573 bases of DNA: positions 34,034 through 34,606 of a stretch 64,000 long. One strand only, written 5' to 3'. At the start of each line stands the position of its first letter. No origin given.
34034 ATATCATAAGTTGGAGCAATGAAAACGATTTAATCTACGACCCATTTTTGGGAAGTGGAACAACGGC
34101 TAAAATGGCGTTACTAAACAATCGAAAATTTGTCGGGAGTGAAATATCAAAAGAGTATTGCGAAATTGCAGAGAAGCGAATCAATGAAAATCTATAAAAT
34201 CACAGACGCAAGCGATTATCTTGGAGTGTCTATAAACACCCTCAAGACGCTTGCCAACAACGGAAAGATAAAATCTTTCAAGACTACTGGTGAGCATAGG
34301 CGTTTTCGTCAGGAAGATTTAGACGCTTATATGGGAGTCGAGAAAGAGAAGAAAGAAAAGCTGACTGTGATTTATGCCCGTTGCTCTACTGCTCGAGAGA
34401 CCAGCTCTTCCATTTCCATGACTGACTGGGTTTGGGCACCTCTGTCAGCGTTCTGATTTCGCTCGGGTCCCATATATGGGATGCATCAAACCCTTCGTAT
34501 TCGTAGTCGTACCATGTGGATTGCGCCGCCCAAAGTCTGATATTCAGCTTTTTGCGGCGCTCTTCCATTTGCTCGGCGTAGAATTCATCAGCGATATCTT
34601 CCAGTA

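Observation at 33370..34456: AT-rich foreign island: second N6/N4 MTase followed by the N-terminal stub of an IS607-type serine recombinase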

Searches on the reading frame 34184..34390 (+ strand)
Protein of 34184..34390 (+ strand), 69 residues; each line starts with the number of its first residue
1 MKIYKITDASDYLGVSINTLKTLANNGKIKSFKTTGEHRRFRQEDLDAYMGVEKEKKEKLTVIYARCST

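Call 14: find_related_loci(query=window:34184-34390:+, collection=viral_contigs, flank=4000)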
Query seq(69 aa) (69 aa) in viral_contigs; peptide patterns used: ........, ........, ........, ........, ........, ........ (x = any residue, [..] = any of these).
131 stretches matched a pattern; 97 encode a relative of the query (tblastn E <= 1e-3); the best 80 are kept; 80 distinct loci.
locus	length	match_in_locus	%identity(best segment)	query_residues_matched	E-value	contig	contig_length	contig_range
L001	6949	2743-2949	97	1-69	4e-42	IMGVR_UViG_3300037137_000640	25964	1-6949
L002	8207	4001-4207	97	1-69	3e-42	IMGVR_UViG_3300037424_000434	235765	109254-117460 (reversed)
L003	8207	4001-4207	97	1-69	4e-42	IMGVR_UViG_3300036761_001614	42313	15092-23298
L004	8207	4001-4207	97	1-69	4e-42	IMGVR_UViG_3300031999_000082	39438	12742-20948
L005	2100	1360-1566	97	1-69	2e-42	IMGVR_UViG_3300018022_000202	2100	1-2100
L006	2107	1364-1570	97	1-69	3e-42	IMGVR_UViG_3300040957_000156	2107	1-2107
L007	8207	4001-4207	97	1-69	1e-41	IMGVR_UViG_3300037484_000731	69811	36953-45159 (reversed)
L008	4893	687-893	96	1-69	2e-41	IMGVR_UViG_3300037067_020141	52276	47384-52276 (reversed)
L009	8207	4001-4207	96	1-69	1e-41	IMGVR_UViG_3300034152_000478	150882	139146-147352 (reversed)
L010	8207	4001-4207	96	1-69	2e-41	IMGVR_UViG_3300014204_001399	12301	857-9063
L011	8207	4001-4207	96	1-69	2e-41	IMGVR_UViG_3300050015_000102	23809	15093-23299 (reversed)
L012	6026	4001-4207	96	1-69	2e-41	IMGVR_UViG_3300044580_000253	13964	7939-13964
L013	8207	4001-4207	94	1-69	5e-41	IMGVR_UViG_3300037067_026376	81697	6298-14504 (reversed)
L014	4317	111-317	96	1-69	4e-41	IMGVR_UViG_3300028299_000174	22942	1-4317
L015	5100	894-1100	94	1-69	5e-41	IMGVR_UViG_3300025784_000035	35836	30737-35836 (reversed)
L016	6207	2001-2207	96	1-69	4e-41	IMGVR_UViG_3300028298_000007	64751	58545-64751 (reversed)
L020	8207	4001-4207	94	1-69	5e-41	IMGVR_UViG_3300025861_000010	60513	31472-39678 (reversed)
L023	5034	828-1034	93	1-69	8e-41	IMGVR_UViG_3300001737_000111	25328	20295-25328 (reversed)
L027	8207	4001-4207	93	1-69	3e-40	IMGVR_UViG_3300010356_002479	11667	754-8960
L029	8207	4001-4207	94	1-69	2e-40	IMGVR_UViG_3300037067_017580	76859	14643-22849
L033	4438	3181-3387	90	1-69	3e-39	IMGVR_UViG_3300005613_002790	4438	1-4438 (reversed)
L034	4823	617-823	91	1-69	2e-39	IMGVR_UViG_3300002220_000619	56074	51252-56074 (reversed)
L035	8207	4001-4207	90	1-69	3e-39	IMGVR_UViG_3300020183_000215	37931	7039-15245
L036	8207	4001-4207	90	1-69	3e-39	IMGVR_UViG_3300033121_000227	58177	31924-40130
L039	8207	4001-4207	90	1-69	7e-39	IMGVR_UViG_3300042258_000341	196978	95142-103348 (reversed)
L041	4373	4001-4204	93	2-69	6e-39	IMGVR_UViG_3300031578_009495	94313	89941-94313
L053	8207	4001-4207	88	1-69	1e-37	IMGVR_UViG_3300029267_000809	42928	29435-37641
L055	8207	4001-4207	86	1-69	5e-37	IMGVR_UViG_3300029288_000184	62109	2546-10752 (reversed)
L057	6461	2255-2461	87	1-69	7e-37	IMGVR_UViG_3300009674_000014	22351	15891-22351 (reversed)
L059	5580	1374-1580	84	1-69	1e-36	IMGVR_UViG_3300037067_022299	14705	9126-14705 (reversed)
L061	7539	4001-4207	84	1-69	2e-36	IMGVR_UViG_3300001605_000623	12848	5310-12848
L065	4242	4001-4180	93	1-60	1e-34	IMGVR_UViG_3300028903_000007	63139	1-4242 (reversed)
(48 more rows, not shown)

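Call 39: search_protein_families(library=pfam, proteins=[L029:3459-4004:+, L053:2977-4014:+, L057:1549-2268:+, L039:3372-4004:+, L002:3306-4004:+, L023:340-831:+, L035:3366-4004:+, L041:3409-3999:+, L020:2386-2649:+, L007:3317-3466:+], max_evalue=0.01)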
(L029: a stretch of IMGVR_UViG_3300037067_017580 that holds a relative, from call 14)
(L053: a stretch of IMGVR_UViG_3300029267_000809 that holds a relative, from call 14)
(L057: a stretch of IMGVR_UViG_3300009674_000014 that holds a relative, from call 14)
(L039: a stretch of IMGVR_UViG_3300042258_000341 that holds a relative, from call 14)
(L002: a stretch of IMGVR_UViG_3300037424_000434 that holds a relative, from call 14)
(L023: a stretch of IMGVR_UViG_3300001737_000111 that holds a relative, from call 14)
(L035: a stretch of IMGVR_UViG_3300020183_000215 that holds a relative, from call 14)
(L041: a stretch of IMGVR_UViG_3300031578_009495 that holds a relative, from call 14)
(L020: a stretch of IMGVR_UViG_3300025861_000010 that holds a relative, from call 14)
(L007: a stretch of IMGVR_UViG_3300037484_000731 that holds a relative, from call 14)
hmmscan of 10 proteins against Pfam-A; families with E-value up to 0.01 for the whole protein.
L029:3459-4004:+ (181 aa): 1 family
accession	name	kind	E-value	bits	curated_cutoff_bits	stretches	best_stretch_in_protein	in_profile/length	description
PF05063.20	MT-A70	-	4.7e-29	102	23.9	1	11-180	1-172/172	MT-A70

L053:2977-4014:+ (345 aa): 2 families
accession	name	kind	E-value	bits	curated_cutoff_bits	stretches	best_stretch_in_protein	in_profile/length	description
PF00145.23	DNA_methylase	-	2e-50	172.5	22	1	4-335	2-320/324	C-5 cytosine-specific DNA methylase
PF23571.1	GH3_M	-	0.00053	20.5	23.6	1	93-130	7-48/75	GH3 family central domain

L057:1549-2268:+ (239 aa): 4 families
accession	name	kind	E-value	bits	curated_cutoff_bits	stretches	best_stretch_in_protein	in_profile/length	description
PF01507.26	PAPS_reduct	-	1.9e-11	44.8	22.5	1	3-189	3-173/175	Phosphoadenosine phosphosulfate reductase domain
PF01171.26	ATP_bind_3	-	0.00086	19.5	27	1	2-59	2-61/182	PP-loop family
PF01902.24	Diphthami_syn_2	-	0.0034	17.4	23.2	1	3-61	4-63/219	Diphthamide synthase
PF12350.13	CTK3_C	-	0.0092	16.7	25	0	179-225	17-58/65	CTD kinase subunit gamma CTK3 C-terminus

L039:3372-4004:+ (210 aa): 0 families

L002:3306-4004:+ (232 aa): 1 family
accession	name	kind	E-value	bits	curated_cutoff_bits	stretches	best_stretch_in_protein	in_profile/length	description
PF02086.21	MethyltransfD12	-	3.3e-13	50.4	22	1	3-91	1-97/253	D12 class N6 adenine-specific DNA methyltransferase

L023:340-831:+ (163 aa): 0 families

L035:3366-4004:+ (212 aa): 1 family
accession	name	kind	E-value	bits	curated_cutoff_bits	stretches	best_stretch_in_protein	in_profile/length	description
PF25680.1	Mom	-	3e-33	115.6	27.1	1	30-211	2-187/202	Mom protein family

L041:3409-3999:+ (196 aa): 2 families
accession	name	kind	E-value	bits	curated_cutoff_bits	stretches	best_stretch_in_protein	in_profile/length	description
PF07460.16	NUMOD3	-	2.6e-14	53.3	20.4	3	19-55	1-37/37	NUMOD3 motif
PF04480.18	DUF559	-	0.0031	17.8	20.6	1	137-193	32-89/109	Protein of unknown function (DUF559)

L020:2386-2649:+ (87 aa): 0 families

L007:3317-3466:+ (50 aa): 0 families

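Call 40: search_protein_families(library=pfam, proteins=[L016:1231-2004:+, L027:3366-4004:+, L034:60-620:+, L036:3558-4004:+, L055:3303-4004:+, L061:3069-4004:+, L065:2628-3272:+, L033:1804-2427:+, L059:630-1370:+, L007:4001-4618:+], max_evalue=0.01)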
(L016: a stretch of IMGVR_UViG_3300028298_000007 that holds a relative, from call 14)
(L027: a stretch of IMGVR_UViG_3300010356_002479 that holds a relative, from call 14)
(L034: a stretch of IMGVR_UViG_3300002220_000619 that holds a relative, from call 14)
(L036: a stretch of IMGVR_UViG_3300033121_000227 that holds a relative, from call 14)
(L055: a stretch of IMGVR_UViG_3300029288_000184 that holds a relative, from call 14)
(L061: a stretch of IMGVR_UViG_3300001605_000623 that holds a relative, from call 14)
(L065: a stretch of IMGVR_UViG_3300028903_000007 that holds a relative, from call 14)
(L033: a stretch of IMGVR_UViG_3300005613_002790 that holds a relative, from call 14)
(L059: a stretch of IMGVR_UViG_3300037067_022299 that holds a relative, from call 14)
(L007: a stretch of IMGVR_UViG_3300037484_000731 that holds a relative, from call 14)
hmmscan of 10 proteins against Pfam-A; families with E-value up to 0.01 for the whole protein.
L016:1231-2004:+ (257 aa): 1 family
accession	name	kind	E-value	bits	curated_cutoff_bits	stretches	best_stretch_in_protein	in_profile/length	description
PF01507.26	PAPS_reduct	-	4.2e-10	40.3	22.5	1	3-169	2-164/175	Phosphoadenosine phosphosulfate reductase domain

L027:3366-4004:+ (212 aa): 3 families
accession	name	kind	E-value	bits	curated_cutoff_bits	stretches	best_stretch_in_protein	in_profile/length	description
PF01555.25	N6_N4_Mtase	-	1.8e-08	35.1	26.7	1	77-212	2-106/221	DNA methylase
PF08241.18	Methyltransf_11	-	1.9e-06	28.9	21.2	0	58-82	40-67/95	Methyltransferase domain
PF13649.12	Methyltransf_25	-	0.0069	17.5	27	0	59-82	48-71/97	Methyltransferase domain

L034:60-620:+ (186 aa): 0 families

L036:3558-4004:+ (148 aa): 1 family
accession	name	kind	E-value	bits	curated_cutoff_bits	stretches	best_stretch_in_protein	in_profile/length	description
PF05869.16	Dam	-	2.9e-26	92.6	28.1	1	6-120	2-123/169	DNA N-6-adenine-methyltransferase (Dam)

L055:3303-4004:+ (233 aa): 1 family
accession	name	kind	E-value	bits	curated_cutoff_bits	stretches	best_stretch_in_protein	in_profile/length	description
PF01507.26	PAPS_reduct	-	1.7e-05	25.4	22.5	1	2-168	2-170/175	Phosphoadenosine phosphosulfate reductase domain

L061:3069-4004:+ (311 aa): 3 families
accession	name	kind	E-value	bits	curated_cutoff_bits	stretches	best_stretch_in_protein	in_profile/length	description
PF01507.26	PAPS_reduct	-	4.4e-23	82.6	22.5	2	40-96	4-60/175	Phosphoadenosine phosphosulfate reductase domain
PF06508.19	QueC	-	0.0037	17.2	22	1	40-99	4-63/210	Queuosine biosynthesis protein QueC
PF01171.26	ATP_bind_3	-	0.004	17.3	27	0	40-79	4-46/182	PP-loop family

L065:2628-3272:+ (214 aa): 1 family
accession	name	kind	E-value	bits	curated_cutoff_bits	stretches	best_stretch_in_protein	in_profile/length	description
PF01507.26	PAPS_reduct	-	3.4e-05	24.4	22.5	0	4-109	3-100/175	Phosphoadenosine phosphosulfate reductase domain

L033:1804-2427:+ (207 aa): 2 families
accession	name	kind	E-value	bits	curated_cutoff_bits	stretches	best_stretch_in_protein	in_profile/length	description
PF01844.29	HNH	-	0.0016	19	21.4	1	160-189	16-45/47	HNH endonuclease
PF07460.16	NUMOD3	-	0.0016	18.8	20.4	1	53-76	5-28/37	NUMOD3 motif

L059:630-1370:+ (246 aa): 0 families

L007:4001-4618:+ (205 aa): 3 families
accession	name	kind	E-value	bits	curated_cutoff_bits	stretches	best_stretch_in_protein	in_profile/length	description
PF00239.26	Resolvase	-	2.3e-21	76.8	23.3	1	62-185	2-130/145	Resolvase, N terminal domain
PF12728.13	HTH_17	-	5.2e-11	43.1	27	1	4-50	2-47/51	Helix-turn-helix domain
PF13411.12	MerR_1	-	0.00056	20.4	21.6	1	4-48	1-45/69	MerR HTH family regulatory protein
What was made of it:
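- HTH_17 residues 4-50 plus Resolvase residues 62-185 (call 40).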

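Call 60: find_related_loci(query=L007:2237-3133:+, collection=viral_contigs, flank=2500)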
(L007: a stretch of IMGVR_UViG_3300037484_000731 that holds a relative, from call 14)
Query L007:2237-3133:+ (299 aa) in viral_contigs; peptide patterns used: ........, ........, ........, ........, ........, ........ (x = any residue, [..] = any of these).
2 stretches matched a pattern; 2 encode a relative of the query (tblastn E <= 1e-3); 2 distinct loci.
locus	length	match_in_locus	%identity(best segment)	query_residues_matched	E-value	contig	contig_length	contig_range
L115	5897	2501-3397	100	1-299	0e+0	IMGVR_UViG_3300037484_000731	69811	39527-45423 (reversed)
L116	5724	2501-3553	23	6-298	2e-19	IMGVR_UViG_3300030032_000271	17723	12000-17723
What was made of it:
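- Tried and rejected: Empty site for L007, using its DNA polymerase III alpha gene: no close relative (call 60).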

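Call 67: find_related_loci(query=L057:2887-4377:+, collection=viral_contigs, flank=3000)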
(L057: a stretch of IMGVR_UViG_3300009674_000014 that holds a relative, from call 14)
Query L057:2887-4377:+ (497 aa) in viral_contigs; peptide patterns used: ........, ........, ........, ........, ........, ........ (x = any residue, [..] = any of these).
45 stretches matched a pattern; 43 encode a relative of the query (tblastn E <= 1e-3); 43 distinct loci.
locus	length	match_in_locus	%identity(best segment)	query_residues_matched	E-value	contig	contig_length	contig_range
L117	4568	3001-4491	100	1-497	0e+0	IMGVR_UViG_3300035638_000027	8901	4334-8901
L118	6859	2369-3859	100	1-497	0e+0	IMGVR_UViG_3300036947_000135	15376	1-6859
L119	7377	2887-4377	100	1-497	0e+0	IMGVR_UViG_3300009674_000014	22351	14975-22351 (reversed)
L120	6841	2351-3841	100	1-497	0e+0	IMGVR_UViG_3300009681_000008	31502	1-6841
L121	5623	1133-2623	100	1-497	0e+0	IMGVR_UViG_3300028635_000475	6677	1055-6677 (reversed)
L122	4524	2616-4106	100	1-497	0e+0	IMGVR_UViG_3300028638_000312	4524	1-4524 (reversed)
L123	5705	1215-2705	100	1-497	0e+0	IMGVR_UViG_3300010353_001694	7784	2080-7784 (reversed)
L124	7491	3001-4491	100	1-497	0e+0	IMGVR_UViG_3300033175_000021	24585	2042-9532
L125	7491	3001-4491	100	1-497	0e+0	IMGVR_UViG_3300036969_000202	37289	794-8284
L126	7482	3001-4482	59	2-497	0e+0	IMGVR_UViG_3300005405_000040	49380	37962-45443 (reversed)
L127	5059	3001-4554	51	2-497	1e-170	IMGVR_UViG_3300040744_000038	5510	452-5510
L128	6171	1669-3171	51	10-497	2e-165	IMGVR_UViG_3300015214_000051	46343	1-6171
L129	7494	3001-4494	50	12-497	1e-164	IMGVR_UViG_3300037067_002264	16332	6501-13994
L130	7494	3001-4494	51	12-497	1e-164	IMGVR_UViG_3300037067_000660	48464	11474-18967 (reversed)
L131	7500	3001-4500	51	10-497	6e-162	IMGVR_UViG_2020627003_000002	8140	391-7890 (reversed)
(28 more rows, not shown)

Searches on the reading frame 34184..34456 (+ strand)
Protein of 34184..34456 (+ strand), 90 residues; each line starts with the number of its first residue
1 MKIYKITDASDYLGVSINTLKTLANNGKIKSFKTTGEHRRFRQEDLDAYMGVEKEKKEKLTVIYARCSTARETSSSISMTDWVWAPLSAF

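Call 7: search_protein_families(library=pfam, proteins=[window:34184-34456:+], max_evalue=0.1)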
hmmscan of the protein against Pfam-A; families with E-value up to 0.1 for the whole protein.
window:34184-34456:+ (90 aa): 3 families
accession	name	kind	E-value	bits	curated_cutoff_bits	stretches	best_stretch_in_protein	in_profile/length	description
PF12728.13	HTH_17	-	3.5e-12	46.8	27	1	4-50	2-47/51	Helix-turn-helix domain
PF13411.12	MerR_1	-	7.5e-05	23.2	21.6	1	4-48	1-45/69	MerR HTH family regulatory protein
PF00376.29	MerR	-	0.015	15.5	28.2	1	5-41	1-38/38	MerR family regulatory protein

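Call 8: search_protein_families(library=ncbifam, proteins=[window:34184-34456:+], max_evalue=0.1)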
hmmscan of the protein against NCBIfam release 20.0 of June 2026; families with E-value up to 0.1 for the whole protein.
window:34184-34456:+ (90 aa): 8 families
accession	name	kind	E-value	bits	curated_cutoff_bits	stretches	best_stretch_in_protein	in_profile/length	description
TIGR01764.1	excise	domain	9.8e-11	41.9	28.8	1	6-50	4-47/49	excisionase family DNA-binding protein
NF033518.0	transpos_IS607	equivalog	1.1e-10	41.3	110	1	8-72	2-67/187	IS607 family transposase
NF033787.1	HTH_BldC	subfamily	3.5e-06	26.8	77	1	15-48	14-47/49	BldC family transcriptional regulator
NF047737.1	antiphage_MADS1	equivalog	7.1e-06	26.2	80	1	2-49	2-48/49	methylation-associated defense system helix-turn-helix domain-containing protein MAD1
NF047375.1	HeatShock_HspR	equivalog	0.0022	18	105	1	2-54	2-54/92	heat shock protein transcriptional repressor HspR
TIGR03453.1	partition_RepA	equivalog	0.0041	16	348.45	1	1-78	31-108/387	plasmid partitioning protein RepA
TIGR01950.1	SoxR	equivalog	0.01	15.6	116.9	1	10-47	8-45/142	redox-sensitive transcriptional activator SoxR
NF052513.1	TransRegCarH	equivalog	0.079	12.2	400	1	3-59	6-63/274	HTH-type transcriptional repressor CarH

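Call 11: find_homologous_proteins(query=window:34184-34453:+, max_evalue=0.001)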
Query seq(90 aa) (90 aa): 347 proteins with E <= 0.001 among 363 candidates; the best 120 are listed.
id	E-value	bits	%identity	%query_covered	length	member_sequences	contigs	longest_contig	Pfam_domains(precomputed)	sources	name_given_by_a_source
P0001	4.2e-37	143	94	80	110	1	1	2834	PF12728.14,PF13411.13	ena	-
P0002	7.0e-37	143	94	80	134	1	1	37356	PF12728.14,PF00239.27,PF01555.25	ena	-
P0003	1.0e-36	142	93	80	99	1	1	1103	PF12728.14,PF13411.13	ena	-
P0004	1.6e-36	141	92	80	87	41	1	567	PF12728.14,PF13411.13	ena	-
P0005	1.6e-36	141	89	83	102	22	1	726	PF12728.14,PF13411.13,PF00239.27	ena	-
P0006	1.7e-36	141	93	80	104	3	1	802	PF12728.14,PF13411.13,PF00239.27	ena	-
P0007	1.9e-36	141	93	80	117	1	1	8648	PF12728.14,PF13411.13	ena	-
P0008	2.1e-36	141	93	80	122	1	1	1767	PF12728.14,PF13411.13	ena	-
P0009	3.2e-36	140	88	83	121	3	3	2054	PF12728.14,PF13411.13,PF00239.27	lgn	-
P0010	4.5e-36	140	93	80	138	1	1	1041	PF12728.14,PF00239.27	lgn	-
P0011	5.7e-36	140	76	99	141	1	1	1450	PF12728.14,PF00239.27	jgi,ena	-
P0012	6.6e-36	139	92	80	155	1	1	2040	PF12728.14,PF13411.13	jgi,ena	jgi:excisionase family DNA binding protein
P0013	7.3e-36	139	76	98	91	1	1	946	PF12728.14,PF13411.13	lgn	-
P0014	1.0e-35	139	93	80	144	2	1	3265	PF12728.14,PF13411.13,PF00239.27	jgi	-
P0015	1.1e-35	139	93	79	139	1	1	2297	PF12728.14,PF13411.13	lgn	-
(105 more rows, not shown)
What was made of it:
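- Several sources name truncated relatives 'excisionase family DNA binding protein' (call 11).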

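Call 55: search_protein_families(library=phrogs, proteins=[window:34184-34456:+], max_evalue=0.00001)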
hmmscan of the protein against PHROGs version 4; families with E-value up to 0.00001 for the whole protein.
window:34184-34456:+ (90 aa): 3 families
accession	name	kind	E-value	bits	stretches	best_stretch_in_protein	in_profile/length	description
phrog_6620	-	integration and excision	3.2e-11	44.1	1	4-72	2-69/201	transposase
phrog_66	-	integration and excision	7.2e-07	30.2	1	2-60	92-150/412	excisionase and transcriptional regulator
phrog_7338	-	unknown function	3e-06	28.4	1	2-59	29-86/87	-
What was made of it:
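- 34184..34392 (+): The first 209 nt of tnpA (codons 1-69 and two bases of codon 70): MerR-like HTH, linker, and the YARCS motif that holds the catalytic serine. Nucleotides 210-618 and the right end are missing. NF033518 transpos_IS607 E 1.1e-10 (call 8). phrog_6620 transposase (call 55).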

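Call 76: predict_structure(alignment_id=A2)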
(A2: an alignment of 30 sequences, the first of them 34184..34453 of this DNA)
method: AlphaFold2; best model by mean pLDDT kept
length: 90 residues; sequences in the alignment: 30
mean_pLDDT: 72.6   pTM: 0.51
mean pLDDT of the five models: 72.6, 72.2, 72.2, 66.9, 59.2
residues with pLDDT >= 90: 35; 70-90: 16; 50-70: 19; < 50: 20
segments of 3 or more residues with pLDDT < 50: 71-90
pLDDT, mean of each block of 10 residues (from residue 1): 92 92 91 85 90 64 57 42 41
secondary structure, 60 per line:
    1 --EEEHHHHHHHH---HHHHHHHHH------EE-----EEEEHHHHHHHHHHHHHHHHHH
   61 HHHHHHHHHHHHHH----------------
elements in order: E3-5 H6-13 H17-25 E39-42 H43-74
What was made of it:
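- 34184..34456 (+): The 90-aa stub ORF as it now reads: 70 TnpA residues plus a 20-residue tail (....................), read antisense to the convergent backbone gene. Its start overlaps the MTase stop by 14 nt. AlphaFold2 model: residues 1-50 have pLDDT about 85-92 with a winged helix-turn-helix topology; residues 71-90 have pLDDT below 50 (call 76).
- On IS607-family TnpA (protein): Model pLDDT about 85-92 for residues 1-50 (call 76).
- HTH fold intact, tail disordered (call 76). The HTH domain is complete and modelled with high confidence (calls 7, 76). The tail is antisense read-through and is predicted to be disordered (call 76).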
